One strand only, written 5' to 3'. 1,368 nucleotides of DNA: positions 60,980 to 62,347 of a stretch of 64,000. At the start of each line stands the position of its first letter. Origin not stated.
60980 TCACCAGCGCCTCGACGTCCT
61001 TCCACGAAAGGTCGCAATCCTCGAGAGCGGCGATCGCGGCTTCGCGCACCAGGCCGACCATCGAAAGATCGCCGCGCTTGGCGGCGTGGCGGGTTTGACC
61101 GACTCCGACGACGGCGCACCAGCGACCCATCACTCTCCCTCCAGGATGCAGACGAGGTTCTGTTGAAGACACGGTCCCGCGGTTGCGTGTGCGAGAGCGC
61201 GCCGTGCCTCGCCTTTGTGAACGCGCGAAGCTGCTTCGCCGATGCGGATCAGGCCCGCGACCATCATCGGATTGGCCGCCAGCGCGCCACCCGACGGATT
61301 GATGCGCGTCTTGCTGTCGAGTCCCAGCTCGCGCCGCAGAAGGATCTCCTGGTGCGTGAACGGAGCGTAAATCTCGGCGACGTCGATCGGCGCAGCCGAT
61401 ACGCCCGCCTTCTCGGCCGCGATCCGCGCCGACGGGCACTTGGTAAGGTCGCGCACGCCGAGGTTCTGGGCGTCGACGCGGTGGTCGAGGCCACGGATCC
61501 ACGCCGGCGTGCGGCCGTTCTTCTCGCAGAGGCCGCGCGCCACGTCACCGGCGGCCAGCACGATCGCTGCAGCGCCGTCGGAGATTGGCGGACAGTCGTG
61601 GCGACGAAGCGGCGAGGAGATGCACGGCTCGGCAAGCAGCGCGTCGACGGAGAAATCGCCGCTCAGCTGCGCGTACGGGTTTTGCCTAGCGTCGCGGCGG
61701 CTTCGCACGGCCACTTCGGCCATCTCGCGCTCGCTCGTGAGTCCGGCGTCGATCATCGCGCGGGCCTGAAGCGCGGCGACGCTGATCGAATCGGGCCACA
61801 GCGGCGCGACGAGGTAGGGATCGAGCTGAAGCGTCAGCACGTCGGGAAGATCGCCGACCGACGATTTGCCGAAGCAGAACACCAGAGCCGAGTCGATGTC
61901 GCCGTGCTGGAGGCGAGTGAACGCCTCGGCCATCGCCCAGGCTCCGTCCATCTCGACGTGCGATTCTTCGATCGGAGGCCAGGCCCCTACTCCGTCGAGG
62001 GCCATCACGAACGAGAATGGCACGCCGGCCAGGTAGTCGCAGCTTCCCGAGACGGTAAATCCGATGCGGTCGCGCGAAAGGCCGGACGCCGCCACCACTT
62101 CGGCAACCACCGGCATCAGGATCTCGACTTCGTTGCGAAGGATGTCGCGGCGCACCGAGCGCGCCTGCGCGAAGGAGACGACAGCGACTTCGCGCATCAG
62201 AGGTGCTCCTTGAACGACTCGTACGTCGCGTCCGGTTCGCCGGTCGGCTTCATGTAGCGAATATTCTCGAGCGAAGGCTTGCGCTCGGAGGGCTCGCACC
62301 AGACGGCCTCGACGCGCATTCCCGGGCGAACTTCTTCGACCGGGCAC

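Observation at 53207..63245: Actinobacterial-style sterol side-chain catabolic locus on a Gram-negative-type backbone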

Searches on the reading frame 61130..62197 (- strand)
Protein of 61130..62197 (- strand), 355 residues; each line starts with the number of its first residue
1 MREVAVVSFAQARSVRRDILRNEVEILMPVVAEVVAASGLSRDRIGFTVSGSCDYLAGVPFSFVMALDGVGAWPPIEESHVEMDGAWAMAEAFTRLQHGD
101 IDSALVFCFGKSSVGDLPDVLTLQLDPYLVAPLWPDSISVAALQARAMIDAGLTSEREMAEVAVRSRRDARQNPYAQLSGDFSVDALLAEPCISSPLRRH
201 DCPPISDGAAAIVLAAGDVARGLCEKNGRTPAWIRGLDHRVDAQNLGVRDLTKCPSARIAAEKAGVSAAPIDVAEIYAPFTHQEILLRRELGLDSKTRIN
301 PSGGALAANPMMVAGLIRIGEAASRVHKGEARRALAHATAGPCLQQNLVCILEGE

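Call 8: search_protein_families(library=pfam, proteins=[window:61130-62197:-], max_evalue=0.01)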
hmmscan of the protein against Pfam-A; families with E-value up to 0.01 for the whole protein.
window:61130-62197:- (355 aa): 2 families
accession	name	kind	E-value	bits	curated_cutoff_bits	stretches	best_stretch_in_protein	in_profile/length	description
PF22691.2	Thiolase_C_1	-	1.2e-07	32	28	1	256-293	23-60/144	Thiolase C-terminal domain-like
PF02803.24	Thiolase_C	-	1.5e-05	25.1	27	1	256-341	27-112/123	Thiolase, C-terminal domain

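Call 9: search_protein_families(library=ncbifam, proteins=[window:61130-62197:-], max_evalue=0.01)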
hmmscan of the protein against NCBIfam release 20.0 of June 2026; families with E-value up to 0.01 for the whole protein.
window:61130-62197:- (355 aa): 37 families (the best 25 are shown)
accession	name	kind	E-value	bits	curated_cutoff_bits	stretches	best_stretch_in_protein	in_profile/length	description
NF005924.0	PRK07937.1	subfamily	5.6e-162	539.1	419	1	1-355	2-352/353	lipid-transfer protein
NF006180.0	PRK08313.1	subfamily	2.5e-31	108.9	514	1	2-342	4-373/389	thiolase domain-containing protein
NF004721.0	PRK06065.1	equivalog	1.2e-26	93.5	455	1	3-293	11-307/393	thiolase domain-containing protein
NF004720.0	PRK06064.1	subfamily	2.8e-26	92.2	420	1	84-296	87-303/389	thiolase domain-containing protein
NF004811.0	PRK06158.1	subfamily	6.9e-26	91.1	421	1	4-297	10-300/384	acetyl-CoA acetyltransferase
NF004722.0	PRK06066.1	equivalog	1.2e-24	87.1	516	1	79-265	82-266/385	thiolase domain-containing protein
NF053570.1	AcCoTHIOL_METTL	equivalog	3.6e-21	75.4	600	1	141-297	146-302/385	acetyl-CoA acetyltransferase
NF009228.0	PRK12578.1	subfamily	1.5e-20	73.2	485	1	2-297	3-305/387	thiolase domain-containing protein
NF006010.0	PRK08142.1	subfamily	2e-19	69.7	462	1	141-315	147-315/388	thiolase domain-containing protein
NF005704.0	PRK07516.1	subfamily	2.6e-18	66.1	412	1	156-296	162-305/389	thiolase domain-containing protein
NF006102.0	PRK08256.1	subfamily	7.5e-17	61.5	436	1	142-295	152-310/394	lipid-transfer protein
NF004715.0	PRK06059.1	equivalog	2.7e-14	53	424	1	139-222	145-228/399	lipid-transfer protein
NF004982.0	PRK06365.1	equivalog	5.7e-14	52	695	1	87-227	104-247/430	thiolase domain-containing protein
NF053628.1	BnzsclthlBbsBGT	equivalog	6.8e-14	51.5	750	1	145-296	148-299/389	benzoylsuccinyl-CoA thiolase subunit BbsB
NF004810.0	PRK06157.1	equivalog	7.4e-14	51.7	403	1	156-294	167-311/400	acetyl-CoA acetyltransferase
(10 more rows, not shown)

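Call 11: find_encoding_contigs(protein=window:61130-62197:-, flank=10000, max_places=6)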
Protein window:61130-62197:- (355 aa): 3 contigs read that carry it; 3 places shown.
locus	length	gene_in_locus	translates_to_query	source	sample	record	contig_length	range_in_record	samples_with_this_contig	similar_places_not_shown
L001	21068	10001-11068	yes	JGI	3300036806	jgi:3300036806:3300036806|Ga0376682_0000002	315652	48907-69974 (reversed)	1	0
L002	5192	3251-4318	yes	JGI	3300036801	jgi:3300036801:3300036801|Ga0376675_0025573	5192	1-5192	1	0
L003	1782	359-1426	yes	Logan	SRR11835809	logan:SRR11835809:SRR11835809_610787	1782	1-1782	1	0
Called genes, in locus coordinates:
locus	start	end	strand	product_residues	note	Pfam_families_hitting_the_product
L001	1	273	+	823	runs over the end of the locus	PF13185:GAF_2 (faint), PF13492:GAF_3 (weak), PF00512:HisKA, PF02518:HATPase_c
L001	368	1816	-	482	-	PF00072:Response_reg, PF00158:Sigma54_activat, PF14532:Sigma54_activ_2, PF00004:AAA (weak), PF07728:AAA_5 (weak), PF25601:AAA_lid_14, PF02954:HTH_8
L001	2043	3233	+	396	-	-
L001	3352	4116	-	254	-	PF00106:adh_short, PF01370:Epimerase (weak), PF08659:KR, PF13460:NAD_binding_10 (faint), PF13561:adh_short_C2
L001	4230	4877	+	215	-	PF00583:Acetyltransf_1, PF13508:Acetyltransf_7 (weak), PF13673:Acetyltransf_10 (weak), PF13527:Acetyltransf_9 (faint)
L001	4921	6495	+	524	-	PF01019:G_glu_transpept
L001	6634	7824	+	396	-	PF00108:Thiolase_N, PF02803:Thiolase_C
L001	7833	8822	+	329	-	PF02668:TauD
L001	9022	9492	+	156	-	PF01796:OB_ChsH2_C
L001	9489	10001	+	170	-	PF12172:zf-ChsH2, PF01796:OB_ChsH2_C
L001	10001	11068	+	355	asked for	PF22691:Thiolase_C_1 (faint), PF02803:Thiolase_C (faint)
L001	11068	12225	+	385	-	PF22691:Thiolase_C_1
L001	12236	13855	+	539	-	PF00501:AMP-binding, PF13193:AMP-binding_C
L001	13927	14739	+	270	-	PF00378:ECH_1, PF16113:ECH_2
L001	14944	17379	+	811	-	PF05448:AXE1, PF02129:Peptidase_S15, PF12146:Hydrolase_4 (weak), PF00326:Peptidase_S9 (faint)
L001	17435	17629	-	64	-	PF06902:Fer4_19 (weak), PF13459:Fer4_15, PF13370:Fer4_13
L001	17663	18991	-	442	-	PF00067:p450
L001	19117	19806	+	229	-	PF03061:4HBT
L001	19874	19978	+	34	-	-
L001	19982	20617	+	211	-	PF00440:TetR_N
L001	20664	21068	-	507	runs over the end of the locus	PF20154:LNT_N, PF00795:CN_hydrolase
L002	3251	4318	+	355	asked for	PF22691:Thiolase_C_1 (faint), PF02803:Thiolase_C (faint)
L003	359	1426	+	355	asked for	PF22691:Thiolase_C_1 (faint), PF02803:Thiolase_C (faint)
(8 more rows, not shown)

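Call 14: search_solved_structures(query=window:61130-62197:-, max_evalue=0.001)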
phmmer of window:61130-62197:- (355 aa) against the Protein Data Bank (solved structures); distinct sequences matched with E-value up to 0.001: 48.
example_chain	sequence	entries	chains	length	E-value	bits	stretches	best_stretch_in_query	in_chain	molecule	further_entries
4yzo_A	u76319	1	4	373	1.1e-14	57.5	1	134-296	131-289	Putative acyl-CoA acyltransferase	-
7yvy_A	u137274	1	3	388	2.3e-13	53.2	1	141-296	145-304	Acetyl-CoA acetyltransferase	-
6esq_A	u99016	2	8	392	9.7e-12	47.8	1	141-296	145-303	acetoacetyl-CoA thiolase | Acetyl-CoA acetyltransferase thiolase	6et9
4u4e_A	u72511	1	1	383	1e-10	44.5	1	118-297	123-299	Thiolase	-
6pca_A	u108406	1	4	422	1.4e-10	44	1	114-341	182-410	Beta-ketoadipyl-CoA thiolase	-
6pcb_A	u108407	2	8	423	2.9e-10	43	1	114-341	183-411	Beta-ketoadipyl-CoA thiolase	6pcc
7pxp_C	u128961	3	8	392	3e-10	42.9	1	145-296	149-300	Benzoylsuccinyl-CoA thiolase subunit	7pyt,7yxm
6pcd_A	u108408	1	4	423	1.5e-09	40.7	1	114-341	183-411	Beta-ketoadipyl-CoA thiolase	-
6hsj_A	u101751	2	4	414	1.3e-08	37.6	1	153-296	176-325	SCP2-thiolase (type-1)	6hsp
6hrv_A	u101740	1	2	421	1.4e-08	37.5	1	153-296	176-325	SCP2-thiolase (type-1)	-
8ecm_A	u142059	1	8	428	1.1e-07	34.5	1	203-337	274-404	Acetyl-CoA acetyltransferase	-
1ulq_A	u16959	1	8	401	1.9e-07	33.7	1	201-353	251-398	putative acetyl-CoA acetyltransferase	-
8gqf_A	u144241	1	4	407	2.4e-07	33.4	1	189-337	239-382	Thiolase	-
8gqm_A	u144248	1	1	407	2.7e-07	33.2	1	189-337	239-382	Thiolase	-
4bia_A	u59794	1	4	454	1.7e-06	30.6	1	144-294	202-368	3-KETOACYL-COA THIOLASE, PUTATIVE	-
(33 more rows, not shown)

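Call 18: find_homologous_proteins(query=window:61130-62197:-, max_evalue=1e-20)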
Query window:61130-62197:- (355 aa): 8000 proteins with E <= 1e-20 among 8000 candidates; the best 120 are listed.
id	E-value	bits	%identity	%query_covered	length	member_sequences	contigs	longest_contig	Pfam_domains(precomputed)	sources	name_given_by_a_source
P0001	8.2e-230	780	100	100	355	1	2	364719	PF02803.25,PF22691.3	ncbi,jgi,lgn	ncbi:MAG TPA: thiolase domain-containing protein [Candidatus Binatia bacterium]|jgi:acetyl-CoA acety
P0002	1.6e-204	696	86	100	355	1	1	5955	PF22691.3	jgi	jgi:acetyl-CoA acetyltransferase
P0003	2.6e-204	696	87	100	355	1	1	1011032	PF22691.3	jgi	-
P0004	1.5e-202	690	86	100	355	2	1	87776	PF22691.3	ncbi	-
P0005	1.8e-202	690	87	100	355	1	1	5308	PF22691.3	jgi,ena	-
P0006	4.7e-202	688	85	100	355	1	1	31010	PF22691.3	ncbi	ncbi:MAG: thiolase domain-containing protein [Candidatus Binatia bacterium]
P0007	7.1e-202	688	85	100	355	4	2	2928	PF22691.3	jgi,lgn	-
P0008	1.1e-201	687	85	100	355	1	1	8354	PF22691.3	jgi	jgi:acetyl-CoA acetyltransferase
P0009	1.7e-201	687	85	100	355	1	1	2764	PF22691.3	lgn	-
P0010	3.3e-201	686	85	100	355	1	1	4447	PF22691.3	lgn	-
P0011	4.0e-201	685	87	100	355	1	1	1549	PF22691.3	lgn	-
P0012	5.6e-201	685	85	100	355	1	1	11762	PF22691.3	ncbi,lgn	-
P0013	2.4e-200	683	85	100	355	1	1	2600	PF22691.3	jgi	jgi:acetyl-CoA acetyltransferase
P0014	5.2e-200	682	86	100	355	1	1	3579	PF22691.3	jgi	jgi:acetyl-CoA acetyltransferase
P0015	6.5e-199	678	85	100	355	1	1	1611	PF22691.3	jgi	jgi:acetyl-CoA acetyltransferase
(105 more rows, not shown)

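Call 28: find_related_loci(query=window:61130-62197:-, collection=genome_contigs, flank=10000)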
Query window:61130-62197:- (355 aa) in genome_contigs; peptide patterns used: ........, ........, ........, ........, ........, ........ (x = any residue, [..] = any of these).
600 stretches matched a pattern (row limit reached: there are more); 414 encode a relative of the query (tblastn E <= 1e-3); the best 80 are kept; 80 distinct loci.
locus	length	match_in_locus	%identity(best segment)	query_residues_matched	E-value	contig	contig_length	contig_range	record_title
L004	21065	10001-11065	86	1-355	0e+0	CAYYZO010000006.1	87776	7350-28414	MAG TPA_asm: uncultured Myxococcales bacterium isolate SRP287453_co1_193 genome assembly, contig: NODE_320_length_87776_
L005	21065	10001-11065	85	1-355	0e+0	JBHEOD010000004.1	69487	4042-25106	MAG: Candidatus Binatia bacterium isolate S6_bin.16.strict S6_NODE_4, whole genome shotgun sequence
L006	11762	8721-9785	85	1-355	0e+0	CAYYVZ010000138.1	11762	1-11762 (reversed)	MAG TPA_asm: uncultured Myxococcales bacterium isolate binchicken_co105_106 genome assembly, contig: NODE_6977_length_11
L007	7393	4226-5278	70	1-355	2e-171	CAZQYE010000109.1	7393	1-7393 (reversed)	MAG TPA_asm: uncultured Myxococcales bacterium isolate SRP162660_co1_320 genome assembly, contig: NODE_10807_length_7393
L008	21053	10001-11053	74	1-355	8e-168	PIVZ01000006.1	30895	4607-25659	MAG: bacterium isolate Glo_18 GloG15_CONTIG1560, whole genome shotgun sequence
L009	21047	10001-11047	70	1-353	6e-166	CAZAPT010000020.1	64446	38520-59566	MAG TPA_asm: uncultured Dehalococcoidia bacterium isolate binchicken_co185_280 genome assembly, contig: NODE_594_length_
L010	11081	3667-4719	72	1-355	1e-164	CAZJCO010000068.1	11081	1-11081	MAG TPA_asm: uncultured Myxococcales bacterium isolate binchicken_co275_90 genome assembly, contig: NODE_9217_length_110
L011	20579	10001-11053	70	1-355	3e-164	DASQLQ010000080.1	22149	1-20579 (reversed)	MAG TPA_asm: Actinomycetota bacterium isolate SMAG_U11942 k141_1792688, whole genome shotgun sequence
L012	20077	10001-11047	70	1-353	7e-169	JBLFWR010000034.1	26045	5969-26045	MAG: Candidatus Binatia bacterium isolate 3300053785_131 Ga0535658_0003697, whole genome shotgun sequence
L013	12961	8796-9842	69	1-353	8e-161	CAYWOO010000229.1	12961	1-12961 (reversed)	MAG TPA_asm: uncultured Dehalococcoidia bacterium isolate binchicken_co165_369 genome assembly, contig: k141_2353926, wh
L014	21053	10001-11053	67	1-355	1e-157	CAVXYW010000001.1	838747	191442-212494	MAG: uncultured Actinomycetes bacterium isolate MFD04212.bin.2.12 genome assembly, contig: contig_1248, whole genome sho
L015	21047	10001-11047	68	1-353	1e-157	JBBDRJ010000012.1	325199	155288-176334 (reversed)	MAG: Actinomycetota bacterium isolate LejiaC_65_31 Lejia_C_36_length_325199_cov_18, whole genome shotgun sequence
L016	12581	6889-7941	72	1-355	1e-157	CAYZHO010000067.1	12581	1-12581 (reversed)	MAG TPA_asm: uncultured Myxococcales bacterium isolate SRP162660_co2_189 genome assembly, contig: NODE_2388_length_12581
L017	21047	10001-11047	66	1-353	2e-156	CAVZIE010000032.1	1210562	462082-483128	MAG: uncultured delta proteobacterium isolate MFD02416.bin.2.211 genome assembly, contig: contig_6675, whole genome shot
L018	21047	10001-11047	68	1-353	7e-157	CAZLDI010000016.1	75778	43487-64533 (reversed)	MAG TPA_asm: uncultured Dehalococcoidia bacterium isolate SRP119689_co1_231 genome assembly, contig: NODE_349_length_757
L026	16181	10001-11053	69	1-355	2e-155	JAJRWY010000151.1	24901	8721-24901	MAG: Candidatus Binatota bacterium isolate Dive96_bin2.95 k141_1898724, whole genome shotgun sequence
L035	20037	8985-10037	67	1-355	3e-154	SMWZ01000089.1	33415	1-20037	MAG: Deltaproteobacteria bacterium isolate CR02bin3 k141_607199, whole genome shotgun sequence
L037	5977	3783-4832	63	1-354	7e-154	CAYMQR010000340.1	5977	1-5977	MAG TPA_asm: uncultured bacterium isolate SRP173033_co1_392 genome assembly, contig: NODE_35956_length_5977_cov_6.509456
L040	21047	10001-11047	68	1-353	6e-152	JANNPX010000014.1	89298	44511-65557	MAG: Chloroflexota bacterium isolate SOY_31_metabat_89 SOY_31_k141_2343165, whole genome shotgun sequence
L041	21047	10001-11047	66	1-353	5e-152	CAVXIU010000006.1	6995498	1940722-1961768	MAG: uncultured delta proteobacterium isolate MFD09212.bin.2.188 genome assembly, contig: contig_1259, whole genome shot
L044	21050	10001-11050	62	1-354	2e-151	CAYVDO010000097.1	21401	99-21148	MAG TPA_asm: uncultured bacterium isolate binchicken_co245_204 genome assembly, contig: NODE_2424_length_21401_cov_5.119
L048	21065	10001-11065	68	1-353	8e-151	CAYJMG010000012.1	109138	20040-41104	MAG TPA_asm: uncultured Dehalococcoidia bacterium isolate ERP124720_co1_124 genome assembly, contig: NODE_242_length_109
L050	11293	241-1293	65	1-355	1e-150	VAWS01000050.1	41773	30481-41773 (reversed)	MAG: Actinobacteria bacterium isolate AC_12 14_1009_09_20cm_scaffold_3539, whole genome shotgun sequence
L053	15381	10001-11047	64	1-355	3e-150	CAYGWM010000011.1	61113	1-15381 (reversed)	MAG TPA_asm: uncultured Spirochaetales bacterium isolate ERP119294_co1_322 genome assembly, contig: NODE_480_length_6111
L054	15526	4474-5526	65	1-355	2e-150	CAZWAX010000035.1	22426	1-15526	MAG TPA_asm: uncultured Polyangiaceae bacterium isolate SRP302447_co1_427 genome assembly, contig: NODE_6177_length_2242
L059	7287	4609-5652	65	1-354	7e-150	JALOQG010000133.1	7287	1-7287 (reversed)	MAG: Myxococcota bacterium isolate Prado149 scaffold_21575, whole genome shotgun sequence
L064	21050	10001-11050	66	1-354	4e-149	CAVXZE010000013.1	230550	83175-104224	MAG: uncultured delta proteobacterium isolate MFD09779.bin.1.97 genome assembly, contig: contig_2327, whole genome shotg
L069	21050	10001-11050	68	1-355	1e-148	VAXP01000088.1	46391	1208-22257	MAG: Actinobacteria bacterium isolate AC_35 14_0903_12_20cm_scaffold_1074, whole genome shotgun sequence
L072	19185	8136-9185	63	1-354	4e-148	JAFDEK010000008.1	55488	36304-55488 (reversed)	MAG: Deltaproteobacteria bacterium isolate Meg19_46_Bin_145 Meg19_46_Bin_145_scaffold_161, whole genome shotgun sequence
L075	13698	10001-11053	66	1-355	2e-147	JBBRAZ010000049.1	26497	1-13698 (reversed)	MAG: Acidimicrobiales bacterium isolate Co_metawrap_2319 Cmw_2319_k141_10919169_length_26497_cov_10.9970, whole genome s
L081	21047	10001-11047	69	1-353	9e-147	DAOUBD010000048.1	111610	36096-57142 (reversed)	MAG TPA_asm: Dehalococcoidia bacterium isolate H68_705 k101_372106, whole genome shotgun sequence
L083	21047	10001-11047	63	1-355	2e-146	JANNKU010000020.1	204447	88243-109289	MAG: Deltaproteobacteria bacterium isolate SOY_38_metabat_69 SOY_38_k141_1567932, whole genome shotgun sequence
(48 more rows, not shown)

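Call 39: search_protein_families(library=pfam, proteins=[L041:8377-9045:+, L069:12216-12995:+, L018:18581-19702:+, L014:7953-9074:+, L035:18360-19538:+, L048:17027-18223:+, L044:6306-7805:-, L081:7671-8840:-, L053:8144-8992:+, L008:7636-8751:-], max_evalue=0.0001)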
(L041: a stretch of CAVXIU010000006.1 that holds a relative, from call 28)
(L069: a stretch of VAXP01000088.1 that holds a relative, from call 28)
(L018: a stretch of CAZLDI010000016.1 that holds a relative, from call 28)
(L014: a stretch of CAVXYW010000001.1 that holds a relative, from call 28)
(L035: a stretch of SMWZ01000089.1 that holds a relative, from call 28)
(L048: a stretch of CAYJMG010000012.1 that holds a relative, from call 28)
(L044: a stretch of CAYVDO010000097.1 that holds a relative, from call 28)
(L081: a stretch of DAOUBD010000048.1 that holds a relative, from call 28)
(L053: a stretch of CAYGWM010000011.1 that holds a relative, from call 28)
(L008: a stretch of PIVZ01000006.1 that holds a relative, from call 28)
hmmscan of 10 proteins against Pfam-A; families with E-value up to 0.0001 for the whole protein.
L041:8377-9045:+ (222 aa): 2 families
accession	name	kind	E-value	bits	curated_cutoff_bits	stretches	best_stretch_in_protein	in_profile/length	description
PF17925.6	TetR_C_20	-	3.5e-12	46.9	26.5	1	99-214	1-106/107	Tetracyclin repressor-like, C-terminal domain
PF00440.29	TetR_N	-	6.9e-11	42.2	24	1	34-77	1-44/47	Bacterial regulatory proteins, tetR family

L069:12216-12995:+ (259 aa): 3 families
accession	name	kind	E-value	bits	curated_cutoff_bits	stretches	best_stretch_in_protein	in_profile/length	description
PF13561.12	adh_short_C2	-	6.3e-58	196.6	27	1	24-254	3-231/236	Enoyl-(Acyl carrier protein) reductase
PF00106.31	adh_short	-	1.6e-50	171.7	26.6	1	17-199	1-181/195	short chain dehydrogenase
PF08659.16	KR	-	3.9e-14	53.4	22.6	1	20-179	4-161/180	KR domain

L018:18581-19702:+ (373 aa): 2 families
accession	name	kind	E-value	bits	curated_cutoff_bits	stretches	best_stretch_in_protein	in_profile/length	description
PF03060.21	NMO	-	5.9e-45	154.5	28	1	4-354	3-330/331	Nitronate monooxygenase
PF01070.24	FMN_dh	-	2.1e-07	30.8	24.9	1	165-243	227-306/350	FMN-dependent dehydrogenase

L014:7953-9074:+ (373 aa): 4 families
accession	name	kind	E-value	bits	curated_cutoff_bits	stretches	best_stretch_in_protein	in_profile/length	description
PF00441.29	Acyl-CoA_dh_1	-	1.6e-33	116.4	22.4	1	222-371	1-149/150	Acyl-CoA dehydrogenase, C-terminal domain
PF02771.21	Acyl-CoA_dh_N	-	6.4e-23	81.7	22.9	1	7-120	1-113/113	Acyl-CoA dehydrogenase, N-terminal domain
PF02770.24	Acyl-CoA_dh_M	-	5.4e-11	42.9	33.3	1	124-213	1-97/97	Acyl-CoA dehydrogenase, middle domain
PF08028.16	Acyl-CoA_dh_2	-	7.1e-05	23.5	22.7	0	238-340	2-113/134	Acyl-CoA dehydrogenase, C-terminal domain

L035:18360-19538:+ (392 aa): 3 families
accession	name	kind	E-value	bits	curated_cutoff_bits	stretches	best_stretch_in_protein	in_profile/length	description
PF00441.29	Acyl-CoA_dh_1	-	3.9e-36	124.9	22.4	1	229-383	1-148/150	Acyl-CoA dehydrogenase, C-terminal domain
PF02770.24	Acyl-CoA_dh_M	-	8.2e-23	80.8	33.3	1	124-212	1-89/97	Acyl-CoA dehydrogenase, middle domain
PF02771.21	Acyl-CoA_dh_N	-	1.3e-21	77.5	22.9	1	6-120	1-113/113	Acyl-CoA dehydrogenase, N-terminal domain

L048:17027-18223:+ (398 aa): 4 families
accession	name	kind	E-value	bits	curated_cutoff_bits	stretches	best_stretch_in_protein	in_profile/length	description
PF00441.29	Acyl-CoA_dh_1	-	8e-32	110.9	22.4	1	240-390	2-148/150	Acyl-CoA dehydrogenase, C-terminal domain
PF02771.21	Acyl-CoA_dh_N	-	9.4e-20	71.5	22.9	1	8-121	1-113/113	Acyl-CoA dehydrogenase, N-terminal domain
PF02770.24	Acyl-CoA_dh_M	-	4.7e-19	68.8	33.3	1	126-227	2-97/97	Acyl-CoA dehydrogenase, middle domain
PF08028.16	Acyl-CoA_dh_2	-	1.1e-12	48.8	22.7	1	255-371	2-124/134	Acyl-CoA dehydrogenase, C-terminal domain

L044:6306-7805:- (499 aa): 1 family
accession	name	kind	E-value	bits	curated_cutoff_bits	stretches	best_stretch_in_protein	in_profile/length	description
PF00171.27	Aldedh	-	2.5e-169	564.1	23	1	21-479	8-461/461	Aldehyde dehydrogenase family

L081:7671-8840:- (389 aa): 2 families
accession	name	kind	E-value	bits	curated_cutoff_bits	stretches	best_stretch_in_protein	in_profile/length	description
PF00108.29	Thiolase_N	-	3.6e-58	197.4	26.4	1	6-259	2-260/260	Thiolase, N-terminal domain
PF02803.24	Thiolase_C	-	2.9e-40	137.2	27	1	267-387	2-122/123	Thiolase, C-terminal domain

L053:8144-8992:+ (282 aa): 1 family
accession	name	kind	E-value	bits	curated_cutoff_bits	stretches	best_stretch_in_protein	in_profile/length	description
PF04909.20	Amidohydro_2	-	7e-28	98.6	26.4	1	15-277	1-288/289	Amidohydrolase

L008:7636-8751:- (371 aa): 1 family
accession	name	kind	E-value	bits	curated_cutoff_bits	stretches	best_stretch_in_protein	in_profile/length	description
PF01895.24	PhoU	-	7.3e-34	116.4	23.5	2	20-105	1-86/89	PhoU domain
